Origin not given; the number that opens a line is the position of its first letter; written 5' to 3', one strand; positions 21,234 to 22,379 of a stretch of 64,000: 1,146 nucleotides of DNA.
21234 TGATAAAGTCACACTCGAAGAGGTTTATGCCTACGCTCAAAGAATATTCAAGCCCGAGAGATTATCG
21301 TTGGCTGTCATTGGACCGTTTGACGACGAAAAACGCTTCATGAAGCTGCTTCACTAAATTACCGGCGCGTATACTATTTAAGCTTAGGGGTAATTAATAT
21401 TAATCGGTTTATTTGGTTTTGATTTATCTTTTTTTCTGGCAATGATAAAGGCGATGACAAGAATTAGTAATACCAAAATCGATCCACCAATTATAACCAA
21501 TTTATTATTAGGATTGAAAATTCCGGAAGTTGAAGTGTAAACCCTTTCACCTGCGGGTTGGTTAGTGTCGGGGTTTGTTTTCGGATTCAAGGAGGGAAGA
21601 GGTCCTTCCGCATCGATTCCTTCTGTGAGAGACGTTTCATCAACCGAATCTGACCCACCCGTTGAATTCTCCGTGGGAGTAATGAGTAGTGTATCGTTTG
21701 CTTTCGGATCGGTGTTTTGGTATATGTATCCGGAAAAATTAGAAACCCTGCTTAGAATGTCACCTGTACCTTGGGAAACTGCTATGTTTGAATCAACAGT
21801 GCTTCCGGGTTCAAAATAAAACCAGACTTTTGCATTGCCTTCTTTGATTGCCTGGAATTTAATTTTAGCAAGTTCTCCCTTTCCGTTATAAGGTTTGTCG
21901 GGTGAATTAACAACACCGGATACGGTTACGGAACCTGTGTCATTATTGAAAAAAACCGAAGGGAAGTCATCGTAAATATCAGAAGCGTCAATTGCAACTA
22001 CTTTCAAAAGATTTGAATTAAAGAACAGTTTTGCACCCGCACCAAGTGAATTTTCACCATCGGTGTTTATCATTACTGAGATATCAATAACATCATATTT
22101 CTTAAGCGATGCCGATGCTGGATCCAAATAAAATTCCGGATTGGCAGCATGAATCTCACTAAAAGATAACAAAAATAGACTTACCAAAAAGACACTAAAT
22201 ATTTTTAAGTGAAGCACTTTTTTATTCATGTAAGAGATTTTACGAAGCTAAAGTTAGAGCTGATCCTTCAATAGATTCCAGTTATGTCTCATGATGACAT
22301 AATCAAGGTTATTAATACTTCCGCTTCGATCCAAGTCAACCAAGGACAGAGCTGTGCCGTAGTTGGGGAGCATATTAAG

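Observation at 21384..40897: About 19.5-kb cluster of ten consecutive secreted proteins built on cohesin-like and dockerin-like modules: a candidate cellulosome-like surface complex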

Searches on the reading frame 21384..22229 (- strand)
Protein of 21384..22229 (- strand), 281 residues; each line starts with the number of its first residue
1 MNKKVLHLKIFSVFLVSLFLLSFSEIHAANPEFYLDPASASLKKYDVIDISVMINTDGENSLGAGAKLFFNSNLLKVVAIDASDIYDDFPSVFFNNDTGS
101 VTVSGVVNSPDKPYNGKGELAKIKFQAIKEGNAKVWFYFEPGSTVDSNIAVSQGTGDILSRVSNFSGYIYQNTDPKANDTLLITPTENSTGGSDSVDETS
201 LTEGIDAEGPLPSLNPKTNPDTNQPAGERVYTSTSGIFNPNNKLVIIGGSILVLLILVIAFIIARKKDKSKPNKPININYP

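Call 3: search_protein_families(library=pfam, proteins=[window:21384-22229:-], max_evalue=0.1)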
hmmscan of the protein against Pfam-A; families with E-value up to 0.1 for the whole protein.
window:21384-22229:- (281 aa): 0 families

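Call 6: search_solved_structures(query=window:21384-22229:-, max_evalue=10, show_alignments=2)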
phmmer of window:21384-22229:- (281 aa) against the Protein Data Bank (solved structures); distinct sequences matched with E-value up to 10: 0.

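Call 8: search_protein_families(library=ncbifam, proteins=[window:21384-22229:-], max_evalue=0.1)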
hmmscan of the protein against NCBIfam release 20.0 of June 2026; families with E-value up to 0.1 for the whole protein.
window:21384-22229:- (281 aa): 4 families
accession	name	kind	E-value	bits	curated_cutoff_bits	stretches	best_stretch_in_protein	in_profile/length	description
NF011361.0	PRK14780.1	equivalog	0.012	15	199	1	234-271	196-232/263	lipoprotein signal peptidase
NF041738.1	GG_III-CTERM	domain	0.014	15.3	22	1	245-267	2-26/28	GGIII-like transmembrane region-containing protein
NF040637.1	CatA_like_2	equivalog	0.066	12.9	250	0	27-59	57-91/203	CatA-like O-acetyltransferase, family 2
TIGR02783.1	TrbL_P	equivalog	0.099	12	128.85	0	206-264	96-151/298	P-type conjugative transfer protein TrbL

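Call 9: find_homologous_proteins(query=window:21384-22229:-, max_evalue=0.001)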
Query window:21384-22229:- (281 aa): 7 proteins with E <= 0.001 among 1951 candidates.
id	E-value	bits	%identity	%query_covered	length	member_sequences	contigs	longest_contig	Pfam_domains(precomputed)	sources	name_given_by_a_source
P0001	4.3e-178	609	100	100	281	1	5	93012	-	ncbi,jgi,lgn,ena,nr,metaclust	ncbi:MAG TPA: cohesin domain-containing protein [Patescibacteria group bacterium]|nr:cohesin domain-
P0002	2.8e-79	285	51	100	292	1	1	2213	-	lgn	-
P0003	7.2e-31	126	34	78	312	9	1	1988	PF00963.25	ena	-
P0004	4.1e-28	117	35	68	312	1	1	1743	PF00963.25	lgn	-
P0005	1.8e-27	115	32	79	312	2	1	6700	PF00963.25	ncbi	-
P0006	6.3e-26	110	31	96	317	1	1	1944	-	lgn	-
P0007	2.9e-17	81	36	42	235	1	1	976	PF00963.25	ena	-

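Call 11: search_solved_structures(query=A1, max_evalue=10, show_alignments=2)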
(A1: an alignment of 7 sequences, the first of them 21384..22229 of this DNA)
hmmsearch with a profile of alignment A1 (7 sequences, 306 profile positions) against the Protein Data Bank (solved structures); distinct sequences matched with E-value up to 10: 2.
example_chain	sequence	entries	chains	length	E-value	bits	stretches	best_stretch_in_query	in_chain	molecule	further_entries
4ums_A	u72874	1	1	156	0.065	15.5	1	67-135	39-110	CELLULOSOMAL ANCHORING SCAFFOLDIN B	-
4e5x_G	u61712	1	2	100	1.9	10.7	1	129-155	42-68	Early E3 18.5 kDa glycoprotein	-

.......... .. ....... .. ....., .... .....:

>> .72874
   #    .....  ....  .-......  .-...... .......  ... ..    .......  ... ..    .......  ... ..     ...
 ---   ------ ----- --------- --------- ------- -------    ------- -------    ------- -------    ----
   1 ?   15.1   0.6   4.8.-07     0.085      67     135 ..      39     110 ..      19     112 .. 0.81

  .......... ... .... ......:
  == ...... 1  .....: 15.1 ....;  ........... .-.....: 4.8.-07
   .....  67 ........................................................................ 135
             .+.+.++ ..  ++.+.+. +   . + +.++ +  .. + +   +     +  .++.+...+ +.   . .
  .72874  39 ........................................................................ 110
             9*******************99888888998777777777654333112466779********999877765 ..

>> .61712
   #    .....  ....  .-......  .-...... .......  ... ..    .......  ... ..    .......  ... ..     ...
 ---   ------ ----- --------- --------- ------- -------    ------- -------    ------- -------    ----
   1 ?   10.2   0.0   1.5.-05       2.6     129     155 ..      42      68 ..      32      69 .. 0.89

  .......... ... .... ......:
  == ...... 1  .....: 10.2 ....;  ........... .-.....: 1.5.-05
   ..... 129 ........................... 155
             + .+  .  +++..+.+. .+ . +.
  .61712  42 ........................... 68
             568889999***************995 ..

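Call 12: search_protein_families(library=pfam, alignment_id=A1, max_evalue=1)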
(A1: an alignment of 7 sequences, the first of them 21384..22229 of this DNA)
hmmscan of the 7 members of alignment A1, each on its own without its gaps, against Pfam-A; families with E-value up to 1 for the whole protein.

A. member 1, window:21384-22229:- (281 aa): 2 families
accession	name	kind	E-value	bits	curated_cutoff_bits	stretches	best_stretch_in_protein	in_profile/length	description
PF11660.13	DUF3262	-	0.3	11.8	27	0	231-263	9-40/76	Protein of unknown function (DUF3262)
PF12911.12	OppC_N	-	0.44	10.9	23.9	1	242-261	13-32/53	N-terminal TM domain of oligopeptide transport permease C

B. families by the number of members that match (of 7 scanned): 16 families
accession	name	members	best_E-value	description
PF00963.24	Cohesin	6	2.2e-09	Cohesin domain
PF15102.11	TMEM154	2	0.0035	TMEM154 protein family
PF12911.12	OppC_N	2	0.053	N-terminal TM domain of oligopeptide transport permease C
PF07790.16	Pilin_N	1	0.016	Archaeal Type IV pilin, N-terminal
PF20187.3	DUF6550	1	0.017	Family of unknown function (DUF6550)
PF05251.17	Ost5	1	0.029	Oligosaccharyltransferase subunit 5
PF21827.1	New_glue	1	0.029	New glue protein family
PF09394.16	Inhibitor_I42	1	0.032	Chagasin family peptidase inhibitor I42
PF20456.3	DUF6709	1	0.11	Family of unknown function (DUF6709)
PF25667.1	ASFV_P17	1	0.12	African swine fever virus minor capsid protein p17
PF12650.12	DUF3784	1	0.16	Domain of unknown function (DUF3784)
PF15330.11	SIT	1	0.2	SHP2-interacting transmembrane adaptor protein, SIT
PF11770.13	GAPT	1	0.28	GRB2-binding adapter (GAPT)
PF11660.13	DUF3262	1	0.3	Protein of unknown function (DUF3262)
PF17870.6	Insulin_TMD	1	0.43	Insulin receptor trans-membrane segment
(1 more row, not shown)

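Call 14: find_encoding_contigs(protein=P0001, flank=10000, max_places=6)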
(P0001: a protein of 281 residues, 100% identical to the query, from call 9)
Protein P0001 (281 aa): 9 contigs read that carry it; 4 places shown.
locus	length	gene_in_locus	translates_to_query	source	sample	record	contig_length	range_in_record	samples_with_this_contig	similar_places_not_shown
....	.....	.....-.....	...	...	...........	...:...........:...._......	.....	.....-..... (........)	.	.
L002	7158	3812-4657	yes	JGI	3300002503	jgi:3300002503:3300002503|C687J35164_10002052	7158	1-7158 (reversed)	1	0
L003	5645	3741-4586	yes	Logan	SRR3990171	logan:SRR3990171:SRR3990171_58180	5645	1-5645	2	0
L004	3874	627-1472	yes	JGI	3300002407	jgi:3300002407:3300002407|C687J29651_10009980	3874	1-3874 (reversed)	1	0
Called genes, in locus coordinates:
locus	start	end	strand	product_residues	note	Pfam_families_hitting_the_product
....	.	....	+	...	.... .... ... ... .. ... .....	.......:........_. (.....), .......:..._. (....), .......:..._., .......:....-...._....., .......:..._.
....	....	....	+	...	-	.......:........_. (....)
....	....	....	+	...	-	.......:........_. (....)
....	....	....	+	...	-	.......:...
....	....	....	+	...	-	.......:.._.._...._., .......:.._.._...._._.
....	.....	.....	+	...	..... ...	-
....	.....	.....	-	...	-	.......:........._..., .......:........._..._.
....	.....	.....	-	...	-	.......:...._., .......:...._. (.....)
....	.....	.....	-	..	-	-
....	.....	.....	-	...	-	-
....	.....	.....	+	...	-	-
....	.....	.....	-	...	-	-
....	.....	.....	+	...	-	-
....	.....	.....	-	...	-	-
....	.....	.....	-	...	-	-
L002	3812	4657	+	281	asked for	-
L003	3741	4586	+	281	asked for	-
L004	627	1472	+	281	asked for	-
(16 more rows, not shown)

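Call 19: predict_structure(alignment_id=A1)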
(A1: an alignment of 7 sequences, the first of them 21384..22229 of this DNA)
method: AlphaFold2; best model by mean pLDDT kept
length: 281 residues; sequences in the alignment: 7
mean_pLDDT: 65.7   pTM: 0.52
mean pLDDT of the five models: 65.7, 61.6, 61.3, 60.5, 52.3
residues with pLDDT >= 90: 22; 70-90: 127; 50-70: 50; < 50: 82
segments of 3 or more residues with pLDDT < 50: 24-27, 143-145, 147-157, 178-180, 186-239, 277-281
pLDDT, mean of each block of 10 residues (from residue 1): 73 79 54 84 88 83 82 91 76 87 77 84 91 80 49 48 80 60 47 30 35 37 33 37 66 81 67 47 44
secondary structure, 60 per line:
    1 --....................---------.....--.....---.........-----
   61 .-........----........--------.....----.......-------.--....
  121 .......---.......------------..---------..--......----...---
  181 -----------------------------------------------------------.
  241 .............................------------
elements in order: H3-22 E32-36 E39-43 E47-55 E63-70 E75-82 E91-95 E100-106 E117-127 E131-137 E165-170 H240-269

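Call 20: search_protein_families(library=pfam, proteins=[P0003, P0002], max_evalue=1)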
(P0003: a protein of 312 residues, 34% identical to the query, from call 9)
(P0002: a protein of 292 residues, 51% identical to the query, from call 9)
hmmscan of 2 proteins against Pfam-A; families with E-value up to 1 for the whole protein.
P0003 (312 aa): 7 families
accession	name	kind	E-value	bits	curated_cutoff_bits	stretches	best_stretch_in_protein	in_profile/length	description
PF00963.24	Cohesin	-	8.9e-07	29.6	24.1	1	39-135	9-114/139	Cohesin domain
PF15102.11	TMEM154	-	0.0035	17.6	30.3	1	246-288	50-96/153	TMEM154 protein family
PF12911.12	OppC_N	-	0.053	13.8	23.9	0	264-280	18-36/53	N-terminal TM domain of oligopeptide transport permease C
PF20456.3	DUF6709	-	0.11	11.9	27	1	249-289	179-219/339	Family of unknown function (DUF6709)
PF25667.1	ASFV_P17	-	0.12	12.9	27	1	259-296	37-75/117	African swine fever virus minor capsid protein p17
PF15330.11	SIT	-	0.2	12.6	27.6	1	259-291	2-34/114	SHP2-interacting transmembrane adaptor protein, SIT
PF17870.6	Insulin_TMD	-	0.43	11.1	33.4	1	248-284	6-43/47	Insulin receptor trans-membrane segment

P0002 (292 aa): 3 families
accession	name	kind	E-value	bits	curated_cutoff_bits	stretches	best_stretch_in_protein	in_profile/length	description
PF00963.24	Cohesin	-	0.00071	20.2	24.1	1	39-132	9-108/139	Cohesin domain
PF05251.17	Ost5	-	0.029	15.1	27.4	1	242-276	9-43/73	Oligosaccharyltransferase subunit 5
PF12650.12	DUF3784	-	0.16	12.6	28.1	1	233-269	31-64/94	Domain of unknown function (DUF3784)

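Call 22: fold_search(model_id=the predicted structure, library=pdb)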
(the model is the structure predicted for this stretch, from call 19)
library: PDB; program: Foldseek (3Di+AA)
matches with E <= 10: 1997; with E <= 0.001: 85
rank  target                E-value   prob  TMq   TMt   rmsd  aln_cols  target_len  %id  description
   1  1g1k_A                1.5e-09  1.00  0.41  0.76   3.2       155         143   21  COHESIN MODULE FROM THE CELLULOSOME OF CLOSTRIDIUM CELLULOLYTICUM (released 2000-11-22)
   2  5lxv_A                5.1e-09  1.00  0.40  0.63   4.6       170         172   15  Crystal structure of Ruminococcus flavefaciens scaffoldin C cohesin in complex with a dockerin from an uncharacterized (released 2016-10-19)
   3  5lxv_C                5.1e-09  1.00  0.40  0.62   4.8       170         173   14  Crystal structure of Ruminococcus flavefaciens scaffoldin C cohesin in complex with a dockerin from an uncharacterized (released 2016-10-19)
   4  6kgd_A                5.5e-09  1.00  0.40  0.72   3.3       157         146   13  Crystal structure of CaDoc0917(R49D)-CaCohA2 complex at pH 8.0 (released 2020-07-08)
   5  2vn5_C                5.5e-09  1.00  0.36  0.64   4.8       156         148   18  The Clostridium cellulolyticum dockerin displays a dual binding mode for its cohesin partner (released 2008-05-20)
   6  6kgf_C                6.5e-09  1.00  0.41  0.73   3.0       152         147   13  Crystal structure of CaDoc0917(R16D)-CaCohA2 complex at pH 8.2 (released 2020-07-08)
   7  4ums                  7.7e-09  1.00  0.37  0.64   4.3       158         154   14  The crystal structure of the seventh ScaB type I cohesin from Pseudobacteroides cellulosolvens (released 2015-05-06)
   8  3ul4_A                1.8e-08  1.00  0.40  0.73   4.0       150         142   16  Crystal structure of Coh-OlpA(Cthe_3080)-Doc918(Cthe_0918) complex: A novel type I Cohesin-Dockerin complex from Clost (released 2012-11-28)
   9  6kgf_A                2.7e-08  1.00  0.40  0.74   3.0       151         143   13  Crystal structure of CaDoc0917(R16D)-CaCohA2 complex at pH 8.2 (released 2020-07-08)
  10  6kgc_A                2.7e-08  1.00  0.41  0.74   3.1       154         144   14  Crystal structure of CaDoc0917(R49D)-CaCohA2 complex at pH 5.4 (released 2020-07-08)
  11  2ccl_A                3.2e-08  1.00  0.36  0.63   4.7       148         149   16  THE S45A, T46A MUTANT OF THE TYPE I COHESIN-DOCKERIN COMPLEX FROM THE CELLULOSOME OF CLOSTRIDIUM THERMOCELLUM (released 2007-02-13)
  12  6kge_A                3.6e-08  1.00  0.38  0.69   4.0       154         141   12  Crystal structure of CaDoc0917(R16D)-CaCohA2 complex at pH 5.5 (released 2020-07-08)
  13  4fl4_I                3.6e-08  1.00  0.40  0.36   4.0       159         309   11  Scaffoldin conformation and dynamics revealed by a ternary complex from the Clostridium thermocellum cellulosome (released 2012-06-27)
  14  2vn6_A                3.8e-08  1.00  0.40  0.70   4.2       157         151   18  The Clostridium cellulolyticum dockerin displays a dual binding mode for its cohesin partner (released 2008-05-13)
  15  2zf9_A                4.1e-08  1.00  0.41  0.59   4.1       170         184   10  Crystal structure of a type III cohesin module from the cellulosomal ScaE cell-surface anchoring scaffoldin of Ruminoc (released 2008-12-30)
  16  1ohz_A                4.1e-08  1.00  0.36  0.66   4.7       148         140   16  Cohesin-Dockerin complex from the cellulosome of Clostridium thermocellum (released 2003-11-20)
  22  1aoh_A                6.1e-08  1.00  0.37  0.66   4.3       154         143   14  SINGLE COHESIN DOMAIN FROM THE SCAFFOLDING PROTEIN CIPA OF THE CLOSTRIDIUM THERMOCELLUM CELLULOSOME (released 1998-07-08)
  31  2xdh                  4.8e-07  1.00  0.34  0.63   5.4       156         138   13  Non-cellulosomal cohesin from the hyperthermophilic archaeon Archaeoglobus fulgidus (released 2010-05-26)
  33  1aoh_B                6.0e-07  1.00  0.38  0.67   4.2       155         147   14  SINGLE COHESIN DOMAIN FROM THE SCAFFOLDING PROTEIN CIPA OF THE CLOSTRIDIUM THERMOCELLUM CELLULOSOME (released 1998-07-08)
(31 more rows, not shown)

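Call 34: find_related_loci(query=A1, collection=genome_contigs, flank=10000)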
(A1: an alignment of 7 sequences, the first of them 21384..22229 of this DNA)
Query A1 (281 aa) in genome_contigs; peptide patterns used: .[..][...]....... (x = any residue, [..] = any of these).
20 stretches matched a pattern; 14 encode a relative of the query (tblastn E <= 1e-3); 14 distinct loci.
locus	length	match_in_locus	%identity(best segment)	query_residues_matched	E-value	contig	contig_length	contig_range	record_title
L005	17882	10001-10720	34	8-225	9e-34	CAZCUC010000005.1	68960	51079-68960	MAG TPA_asm: uncultured Pseudomonadales bacterium isolate SRP286056_co1_428 genome assembly, contig: NODE_340_length_689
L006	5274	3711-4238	37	5-179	6e-32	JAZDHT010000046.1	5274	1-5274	MAG: Patescibacteria group bacterium isolate MEGAHIT-group-0.35 k141_967643, whole genome shotgun sequence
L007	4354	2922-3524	34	6-190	2e-28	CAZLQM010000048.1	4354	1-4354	MAG TPA_asm: uncultured Gammaproteobacteria bacterium isolate SRP107338_co1_111 genome assembly, contig: NODE_30497_leng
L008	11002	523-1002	34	8-162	3e-27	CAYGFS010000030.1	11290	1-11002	MAG TPA_asm: uncultured Pseudomonadales bacterium isolate ERP113451_co1_9 genome assembly, contig: NODE_7035_length_1129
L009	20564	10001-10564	33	6-190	1e-26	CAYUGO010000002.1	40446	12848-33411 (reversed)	MAG TPA_asm: uncultured Gammaproteobacteria bacterium isolate SRP107338_co1_147 genome assembly, contig: NODE_584_length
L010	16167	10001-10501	35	1-161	6e-23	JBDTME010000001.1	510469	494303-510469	MAG: Patescibacteria group bacterium isolate cluster3_bin.119 NODE_5_length_510469_cov_14.881851, whole genome shotgun s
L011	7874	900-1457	30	1-170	7e-19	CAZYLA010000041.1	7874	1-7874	MAG TPA_asm: uncultured Candidatus Saccharibacteria bacterium isolate binchicken_co19_598 genome assembly, contig: NODE_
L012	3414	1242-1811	24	1-179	2e-9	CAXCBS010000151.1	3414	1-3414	MAG TPA_asm: uncultured Candidatus Peregrinibacteria bacterium isolate SRR3723783_concoct_125 genome assembly, contig: E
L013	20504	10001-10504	27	6-164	5e-8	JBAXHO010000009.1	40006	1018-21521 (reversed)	MAG: bacterium isolate ELA325 MAG325_9, whole genome shotgun sequence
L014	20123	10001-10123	49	120-160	2e-7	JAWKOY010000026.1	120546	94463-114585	MAG: Chloroflexota bacterium isolate ABC2.26 ABC2.26.fa-26, whole genome shotgun sequence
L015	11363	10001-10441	26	31-166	7e-6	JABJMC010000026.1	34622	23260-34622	MAG: Candidatus Peregrinibacteria bacterium isolate SI075_bin129 k141_1493253, whole genome shotgun sequence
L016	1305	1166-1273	57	130-165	2e-4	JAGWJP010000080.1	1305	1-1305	MAG: Patescibacteria group bacterium isolate REEB140 contig-150_170290, whole genome shotgun sequence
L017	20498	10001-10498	29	1-164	3e-9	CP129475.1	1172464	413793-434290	MAG: Candidatus Dojkabacteria bacterium isolate cMAG.21 chromosome, complete genome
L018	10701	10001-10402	26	39-164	4e-4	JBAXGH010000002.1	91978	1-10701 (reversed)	MAG: bacterium isolate ELA292 MAG292_2, whole genome shotgun sequence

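Call 86: search_protein_families(library=pfam, proteins=[L005:3704-4975:+, L005:5024-6607:+], max_evalue=0.001)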
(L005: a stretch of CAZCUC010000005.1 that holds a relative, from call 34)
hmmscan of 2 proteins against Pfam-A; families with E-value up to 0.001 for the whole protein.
L005:3704-4975:+ (423 aa): 3 families
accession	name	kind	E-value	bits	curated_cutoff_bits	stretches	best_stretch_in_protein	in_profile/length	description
PF13229.12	Beta_helix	-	4.3e-21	75.6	25.9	2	32-186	19-157/158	Right handed beta helix region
PF05048.19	NosD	-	1.1e-08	35.3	23.6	1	44-195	25-178/212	Periplasmic copper-binding protein (NosD)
PF00404.24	Dockerin_1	-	2.3e-05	24.9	22.9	1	370-415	1-50/57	Dockerin type I domain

L005:5024-6607:+ (527 aa): 2 families
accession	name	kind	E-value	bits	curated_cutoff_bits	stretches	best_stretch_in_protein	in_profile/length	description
PF13229.12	Beta_helix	-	3e-14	53.4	25.9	1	223-389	3-138/158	Right handed beta helix region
PF05048.19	NosD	-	1.9e-06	27.9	23.6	0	138-279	29-160/212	Periplasmic copper-binding protein (NosD)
